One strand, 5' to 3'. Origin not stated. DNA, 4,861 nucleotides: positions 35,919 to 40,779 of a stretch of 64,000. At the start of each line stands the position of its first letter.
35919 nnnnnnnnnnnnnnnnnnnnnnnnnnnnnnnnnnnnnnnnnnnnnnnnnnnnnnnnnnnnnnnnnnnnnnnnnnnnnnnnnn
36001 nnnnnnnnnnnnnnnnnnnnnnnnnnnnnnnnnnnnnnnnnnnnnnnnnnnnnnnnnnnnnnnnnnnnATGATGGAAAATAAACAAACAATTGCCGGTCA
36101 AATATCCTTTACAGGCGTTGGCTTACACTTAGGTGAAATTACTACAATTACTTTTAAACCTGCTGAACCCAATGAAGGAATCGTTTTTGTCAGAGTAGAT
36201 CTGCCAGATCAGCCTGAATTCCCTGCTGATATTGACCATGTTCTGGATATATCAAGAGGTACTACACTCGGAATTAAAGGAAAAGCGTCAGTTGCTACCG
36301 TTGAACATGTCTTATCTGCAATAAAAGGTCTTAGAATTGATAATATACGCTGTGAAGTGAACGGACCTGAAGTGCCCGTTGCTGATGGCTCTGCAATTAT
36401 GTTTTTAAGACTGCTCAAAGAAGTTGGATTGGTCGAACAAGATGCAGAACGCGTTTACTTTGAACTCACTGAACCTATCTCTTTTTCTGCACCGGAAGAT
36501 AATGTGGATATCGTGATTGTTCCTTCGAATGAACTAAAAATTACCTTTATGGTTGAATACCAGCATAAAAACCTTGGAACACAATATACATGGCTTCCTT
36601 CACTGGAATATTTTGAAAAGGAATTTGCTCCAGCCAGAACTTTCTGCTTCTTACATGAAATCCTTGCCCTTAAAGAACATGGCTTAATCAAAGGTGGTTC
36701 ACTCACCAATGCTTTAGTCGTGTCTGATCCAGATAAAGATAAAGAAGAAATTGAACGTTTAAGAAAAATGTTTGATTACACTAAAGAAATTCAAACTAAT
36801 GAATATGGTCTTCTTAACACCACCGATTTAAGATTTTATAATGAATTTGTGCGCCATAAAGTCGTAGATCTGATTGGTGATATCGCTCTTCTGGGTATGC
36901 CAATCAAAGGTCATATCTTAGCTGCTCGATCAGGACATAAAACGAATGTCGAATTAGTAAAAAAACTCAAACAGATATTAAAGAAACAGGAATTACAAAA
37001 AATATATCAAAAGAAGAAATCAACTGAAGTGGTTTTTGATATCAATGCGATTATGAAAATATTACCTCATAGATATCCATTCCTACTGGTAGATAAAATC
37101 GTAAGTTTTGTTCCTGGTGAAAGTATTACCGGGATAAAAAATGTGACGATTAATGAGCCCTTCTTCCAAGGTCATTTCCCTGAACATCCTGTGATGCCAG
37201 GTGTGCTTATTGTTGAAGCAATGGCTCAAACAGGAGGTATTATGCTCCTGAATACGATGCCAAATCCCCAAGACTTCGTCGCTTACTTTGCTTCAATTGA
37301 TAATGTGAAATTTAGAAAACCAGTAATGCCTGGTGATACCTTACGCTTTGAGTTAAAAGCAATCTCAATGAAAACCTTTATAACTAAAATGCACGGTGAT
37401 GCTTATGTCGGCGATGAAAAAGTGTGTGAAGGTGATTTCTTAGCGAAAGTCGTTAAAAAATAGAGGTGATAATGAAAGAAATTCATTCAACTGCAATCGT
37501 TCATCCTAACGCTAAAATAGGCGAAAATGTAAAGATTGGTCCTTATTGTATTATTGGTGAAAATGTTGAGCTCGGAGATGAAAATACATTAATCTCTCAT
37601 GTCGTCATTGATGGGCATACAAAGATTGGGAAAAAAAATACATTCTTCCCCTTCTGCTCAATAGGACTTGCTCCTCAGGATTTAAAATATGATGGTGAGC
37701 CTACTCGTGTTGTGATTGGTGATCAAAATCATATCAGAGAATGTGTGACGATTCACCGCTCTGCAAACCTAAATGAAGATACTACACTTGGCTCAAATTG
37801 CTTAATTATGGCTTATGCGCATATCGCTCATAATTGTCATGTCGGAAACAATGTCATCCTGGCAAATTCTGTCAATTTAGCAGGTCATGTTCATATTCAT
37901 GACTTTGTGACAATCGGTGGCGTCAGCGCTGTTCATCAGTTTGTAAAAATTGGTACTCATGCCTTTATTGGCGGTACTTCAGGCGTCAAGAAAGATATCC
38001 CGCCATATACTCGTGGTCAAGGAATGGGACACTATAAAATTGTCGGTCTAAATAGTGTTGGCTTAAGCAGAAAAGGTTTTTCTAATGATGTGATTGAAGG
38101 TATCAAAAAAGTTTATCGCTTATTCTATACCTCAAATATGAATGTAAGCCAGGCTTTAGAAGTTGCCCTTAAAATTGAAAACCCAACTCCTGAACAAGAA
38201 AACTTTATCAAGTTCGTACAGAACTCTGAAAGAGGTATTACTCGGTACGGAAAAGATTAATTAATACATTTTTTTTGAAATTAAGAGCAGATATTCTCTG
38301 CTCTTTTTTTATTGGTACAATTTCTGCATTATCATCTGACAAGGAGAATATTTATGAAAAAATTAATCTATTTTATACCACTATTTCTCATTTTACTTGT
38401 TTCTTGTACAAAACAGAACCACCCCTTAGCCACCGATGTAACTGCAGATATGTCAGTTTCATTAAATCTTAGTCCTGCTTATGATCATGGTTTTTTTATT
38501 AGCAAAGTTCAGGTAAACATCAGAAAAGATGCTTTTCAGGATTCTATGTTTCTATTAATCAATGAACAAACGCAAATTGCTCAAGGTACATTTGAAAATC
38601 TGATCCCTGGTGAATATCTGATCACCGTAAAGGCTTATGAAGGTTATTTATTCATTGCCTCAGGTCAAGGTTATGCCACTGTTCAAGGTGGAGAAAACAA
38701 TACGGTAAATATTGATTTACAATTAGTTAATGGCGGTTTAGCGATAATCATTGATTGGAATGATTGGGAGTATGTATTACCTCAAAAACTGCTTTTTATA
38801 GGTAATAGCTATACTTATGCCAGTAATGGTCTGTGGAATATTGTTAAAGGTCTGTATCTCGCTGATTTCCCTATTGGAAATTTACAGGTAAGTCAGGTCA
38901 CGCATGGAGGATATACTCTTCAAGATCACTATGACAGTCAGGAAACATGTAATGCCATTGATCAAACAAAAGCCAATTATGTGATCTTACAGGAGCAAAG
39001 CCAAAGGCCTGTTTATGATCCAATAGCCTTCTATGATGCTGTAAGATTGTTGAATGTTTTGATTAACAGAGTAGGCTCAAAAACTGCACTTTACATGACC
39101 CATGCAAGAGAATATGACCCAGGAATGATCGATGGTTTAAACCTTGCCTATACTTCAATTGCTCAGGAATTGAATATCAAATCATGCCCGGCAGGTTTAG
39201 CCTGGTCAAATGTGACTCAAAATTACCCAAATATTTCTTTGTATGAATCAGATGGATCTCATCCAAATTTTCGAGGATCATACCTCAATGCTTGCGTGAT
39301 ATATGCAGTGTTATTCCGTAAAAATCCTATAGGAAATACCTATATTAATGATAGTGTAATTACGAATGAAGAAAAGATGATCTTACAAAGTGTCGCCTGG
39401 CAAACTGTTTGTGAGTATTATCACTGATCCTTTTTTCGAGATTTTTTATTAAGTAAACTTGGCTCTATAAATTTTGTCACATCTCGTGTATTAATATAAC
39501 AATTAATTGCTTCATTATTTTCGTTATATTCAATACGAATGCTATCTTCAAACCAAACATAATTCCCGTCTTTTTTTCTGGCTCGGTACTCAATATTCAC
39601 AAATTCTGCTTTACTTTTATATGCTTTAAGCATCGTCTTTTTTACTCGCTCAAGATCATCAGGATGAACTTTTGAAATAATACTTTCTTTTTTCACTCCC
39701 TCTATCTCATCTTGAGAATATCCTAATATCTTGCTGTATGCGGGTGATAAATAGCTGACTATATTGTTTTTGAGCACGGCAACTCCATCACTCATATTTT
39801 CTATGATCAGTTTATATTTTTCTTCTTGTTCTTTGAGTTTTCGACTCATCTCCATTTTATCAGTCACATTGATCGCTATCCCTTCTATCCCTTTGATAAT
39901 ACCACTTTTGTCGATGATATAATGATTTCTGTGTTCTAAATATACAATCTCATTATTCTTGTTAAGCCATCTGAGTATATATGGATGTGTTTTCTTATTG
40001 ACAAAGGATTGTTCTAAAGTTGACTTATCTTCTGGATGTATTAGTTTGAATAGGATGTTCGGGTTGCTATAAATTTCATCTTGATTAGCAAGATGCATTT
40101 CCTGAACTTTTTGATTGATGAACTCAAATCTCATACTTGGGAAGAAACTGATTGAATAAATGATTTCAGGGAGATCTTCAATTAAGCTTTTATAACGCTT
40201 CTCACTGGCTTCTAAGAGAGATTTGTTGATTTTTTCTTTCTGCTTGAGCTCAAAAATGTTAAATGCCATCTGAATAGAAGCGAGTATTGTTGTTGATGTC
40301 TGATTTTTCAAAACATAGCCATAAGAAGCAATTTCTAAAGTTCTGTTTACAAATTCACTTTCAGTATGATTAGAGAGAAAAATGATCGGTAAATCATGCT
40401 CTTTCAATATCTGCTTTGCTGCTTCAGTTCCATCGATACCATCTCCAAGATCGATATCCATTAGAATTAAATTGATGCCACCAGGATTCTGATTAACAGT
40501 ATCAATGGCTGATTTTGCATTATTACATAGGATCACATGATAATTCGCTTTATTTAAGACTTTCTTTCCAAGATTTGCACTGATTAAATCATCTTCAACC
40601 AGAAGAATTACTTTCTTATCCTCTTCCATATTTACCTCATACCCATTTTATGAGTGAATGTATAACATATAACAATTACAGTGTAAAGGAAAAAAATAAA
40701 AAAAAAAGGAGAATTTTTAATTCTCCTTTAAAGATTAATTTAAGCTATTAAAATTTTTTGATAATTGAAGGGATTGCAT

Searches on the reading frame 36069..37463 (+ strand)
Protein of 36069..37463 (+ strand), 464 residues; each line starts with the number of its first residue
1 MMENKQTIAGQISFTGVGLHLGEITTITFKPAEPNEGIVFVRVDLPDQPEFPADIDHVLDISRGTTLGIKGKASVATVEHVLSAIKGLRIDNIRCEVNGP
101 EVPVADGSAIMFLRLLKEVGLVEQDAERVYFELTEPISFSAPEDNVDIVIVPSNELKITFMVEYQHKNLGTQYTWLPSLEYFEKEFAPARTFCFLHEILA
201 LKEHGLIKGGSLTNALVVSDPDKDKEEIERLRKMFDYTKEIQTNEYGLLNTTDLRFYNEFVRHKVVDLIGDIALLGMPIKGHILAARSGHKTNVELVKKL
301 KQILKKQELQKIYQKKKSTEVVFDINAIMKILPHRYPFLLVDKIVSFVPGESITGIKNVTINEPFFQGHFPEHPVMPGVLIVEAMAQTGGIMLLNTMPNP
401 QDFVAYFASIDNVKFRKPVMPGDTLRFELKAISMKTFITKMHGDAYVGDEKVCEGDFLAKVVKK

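Call 9: search_protein_families(library=pfam, proteins=[window:36069-37463:+], max_evalue=0.00001)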
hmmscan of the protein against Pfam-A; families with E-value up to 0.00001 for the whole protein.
window:36069-37463:+ (464 aa): 3 families
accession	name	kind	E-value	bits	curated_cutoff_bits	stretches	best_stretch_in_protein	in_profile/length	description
PF03331.19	LpxC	-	2.6e-87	293.1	27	1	6-301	2-267/268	UDP-3-O-acyl N-acetylglycosamine deacetylase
PF07977.19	FabA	-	1.1e-35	122.7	23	1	332-455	1-137/138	FabA-like domain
PF22818.2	ApeI-like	-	2.3e-06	28.3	28.5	0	365-444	28-98/119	ApeI dehydratase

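Call 46: search_protein_families(library=ncbifam, proteins=[window:36069-37463:+], max_evalue=1e-10)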
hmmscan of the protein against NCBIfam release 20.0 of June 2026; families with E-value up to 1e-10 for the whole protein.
window:36069-37463:+ (464 aa): 6 families
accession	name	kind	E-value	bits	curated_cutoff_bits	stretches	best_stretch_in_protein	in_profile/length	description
NF009667.0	PRK13188.1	equivalog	4.4e-185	615.8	465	1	1-464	1-462/464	bifunctional UDP-3-O-[3-hydroxymyristoyl] N-acetylglucosamine deacetylase/3-hydroxyacyl-ACP dehydratase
TIGR00325.1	lpxC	equivalog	4.8e-76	256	187.25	2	5-222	3-218/297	UDP-3-O-acyl-N-acetylglucosamine deacetylase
NF000582.1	PRK00006.1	equivalog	8.7e-57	190.9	113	1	324-459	1-135/137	3-hydroxyacyl-ACP dehydratase FabZ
TIGR01750.1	fabZ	equivalog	7e-56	188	155.15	1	323-459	1-139/141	3-hydroxyacyl-ACP dehydratase FabZ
NF009666.0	PRK13187.1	equivalog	6.8e-33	114.1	423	2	4-210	10-221/305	UDP-3-O-acyl N-acetylglycosamine deacetylase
NF058663.1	cispen_cyc_AmcE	equivalog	5e-19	68.8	140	1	325-453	6-134/153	cispentacin biosynthesis cyclizing decarboxylase AmcE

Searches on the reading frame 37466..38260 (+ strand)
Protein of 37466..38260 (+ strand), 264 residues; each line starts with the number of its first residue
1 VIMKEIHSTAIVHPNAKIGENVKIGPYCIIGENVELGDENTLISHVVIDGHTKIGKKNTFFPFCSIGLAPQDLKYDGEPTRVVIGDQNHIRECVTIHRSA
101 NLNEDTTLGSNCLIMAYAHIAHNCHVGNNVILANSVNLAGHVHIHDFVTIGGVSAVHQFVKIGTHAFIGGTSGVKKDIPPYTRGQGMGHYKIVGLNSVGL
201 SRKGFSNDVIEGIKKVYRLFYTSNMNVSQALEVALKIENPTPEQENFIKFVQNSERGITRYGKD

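Call 10: search_protein_families(library=pfam, proteins=[window:37466-38260:+], max_evalue=0.00001)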
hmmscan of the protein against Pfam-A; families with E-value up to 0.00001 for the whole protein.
window:37466-38260:+ (264 aa): 4 families
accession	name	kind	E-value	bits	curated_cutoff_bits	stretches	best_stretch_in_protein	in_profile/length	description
PF00132.30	Hexapep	-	2.1e-25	87.7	27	2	105-139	1-35/36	Bacterial transferase hexapeptide (six repeats)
PF13720.11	Acetyltransf_11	-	4.1e-22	78.8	24.5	1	177-258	1-81/82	Udp N-acetylglucosamine O-acyltransferase; Domain 2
PF25084.1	LbH_EIF2B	-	2.7e-10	40.6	54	0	92-164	8-83/105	EIF2B subunit epsilon LbH domain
PF25087.1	GMPPB_C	-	6.6e-06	26.2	39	0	45-156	4-95/110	GMPPB C-terminal domain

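Call 46: search_protein_families(library=ncbifam, proteins=[window:37466-38260:+], max_evalue=1e-10)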
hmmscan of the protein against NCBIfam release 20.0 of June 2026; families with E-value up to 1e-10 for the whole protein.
window:37466-38260:+ (264 aa): 6 families
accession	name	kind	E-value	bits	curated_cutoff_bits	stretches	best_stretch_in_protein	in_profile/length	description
NF003657.0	PRK05289.1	equivalog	1.3e-106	355.5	226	1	3-260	3-260/264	acyl-ACP--UDP-N-acetylglucosamine O-acyltransferase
TIGR01852.1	lipid_A_lpxA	equivalog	4e-98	327.7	231.05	1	6-258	1-253/254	acyl-ACP--UDP-N-acetylglucosamine O-acyltransferase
NF002060.0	PRK00892.1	subfamily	1.6e-30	106.4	207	2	81-180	205-302/345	UDP-3-O-(3-hydroxymyristoyl)glucosamine N-acyltransferase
TIGR01853.1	lipid_A_lpxD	equivalog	3.1e-29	102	242.5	1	5-183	112-296/325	UDP-3-O-(3-hydroxymyristoyl)glucosamine N-acyltransferase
TIGR03570.1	NeuD_NnaD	subfamily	1.3e-26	93.4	160.8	1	81-182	93-194/202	NeuD/PglB/VioB family sugar acetyltransferase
TIGR03532.1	DapD_Ac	equivalog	4e-11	43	231.75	0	81-189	98-208/231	2,3,4,5-tetrahydropyridine-2,6-dicarboxylate N-acetyltransferase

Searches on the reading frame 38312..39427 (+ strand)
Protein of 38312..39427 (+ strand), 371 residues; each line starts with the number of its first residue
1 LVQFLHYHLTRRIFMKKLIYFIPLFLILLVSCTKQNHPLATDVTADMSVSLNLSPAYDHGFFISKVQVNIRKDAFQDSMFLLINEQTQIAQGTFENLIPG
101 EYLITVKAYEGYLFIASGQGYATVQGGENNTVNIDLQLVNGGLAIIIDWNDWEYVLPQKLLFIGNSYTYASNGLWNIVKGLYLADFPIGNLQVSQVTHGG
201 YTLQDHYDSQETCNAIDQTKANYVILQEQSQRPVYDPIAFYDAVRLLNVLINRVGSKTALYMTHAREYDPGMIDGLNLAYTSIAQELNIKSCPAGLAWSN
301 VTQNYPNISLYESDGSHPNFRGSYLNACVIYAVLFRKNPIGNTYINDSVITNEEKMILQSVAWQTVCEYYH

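Call 10: search_protein_families(library=pfam, proteins=[window:38312-39427:+], max_evalue=0.00001)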
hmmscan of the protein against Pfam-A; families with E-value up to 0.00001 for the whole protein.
window:38312-39427:+ (371 aa): 1 family
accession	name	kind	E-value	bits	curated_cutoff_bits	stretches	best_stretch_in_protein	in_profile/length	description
PF16227.11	DUF4886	-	1.4e-06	27.9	26.7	0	275-363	152-240/242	Domain of unknown function (DUF4886)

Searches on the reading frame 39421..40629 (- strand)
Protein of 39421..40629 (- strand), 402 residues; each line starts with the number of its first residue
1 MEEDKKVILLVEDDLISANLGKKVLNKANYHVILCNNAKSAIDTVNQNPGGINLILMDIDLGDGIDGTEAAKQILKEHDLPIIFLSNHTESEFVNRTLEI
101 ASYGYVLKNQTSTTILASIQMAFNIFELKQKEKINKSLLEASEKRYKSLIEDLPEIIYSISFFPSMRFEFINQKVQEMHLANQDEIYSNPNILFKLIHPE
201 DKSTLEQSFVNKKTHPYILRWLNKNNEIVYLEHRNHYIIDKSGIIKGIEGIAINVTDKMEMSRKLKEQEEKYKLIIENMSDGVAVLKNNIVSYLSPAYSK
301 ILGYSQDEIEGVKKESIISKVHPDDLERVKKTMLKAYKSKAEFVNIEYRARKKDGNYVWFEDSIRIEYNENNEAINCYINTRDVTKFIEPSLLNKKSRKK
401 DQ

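Call 10: search_protein_families(library=pfam, proteins=[window:39421-40629:-], max_evalue=0.00001)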
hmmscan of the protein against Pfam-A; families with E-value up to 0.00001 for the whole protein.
window:39421-40629:- (402 aa): 5 families
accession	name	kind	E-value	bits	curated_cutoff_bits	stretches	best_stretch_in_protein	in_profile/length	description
PF08447.18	PAS_3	-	5.5e-27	94.3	25.6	1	293-375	3-83/89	PAS fold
PF00072.30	Response_reg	-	1.3e-17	64.4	30.2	1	8-119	1-110/111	Response regulator receiver domain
PF13426.13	PAS_9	-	5.4e-16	59.2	27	1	281-386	2-103/103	PAS domain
PF00989.32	PAS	-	4.7e-14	52.8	22.6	1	270-373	1-102/113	PAS fold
PF13188.13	PAS_8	-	6.1e-08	32.7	21.8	0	270-326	1-55/65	PAS domain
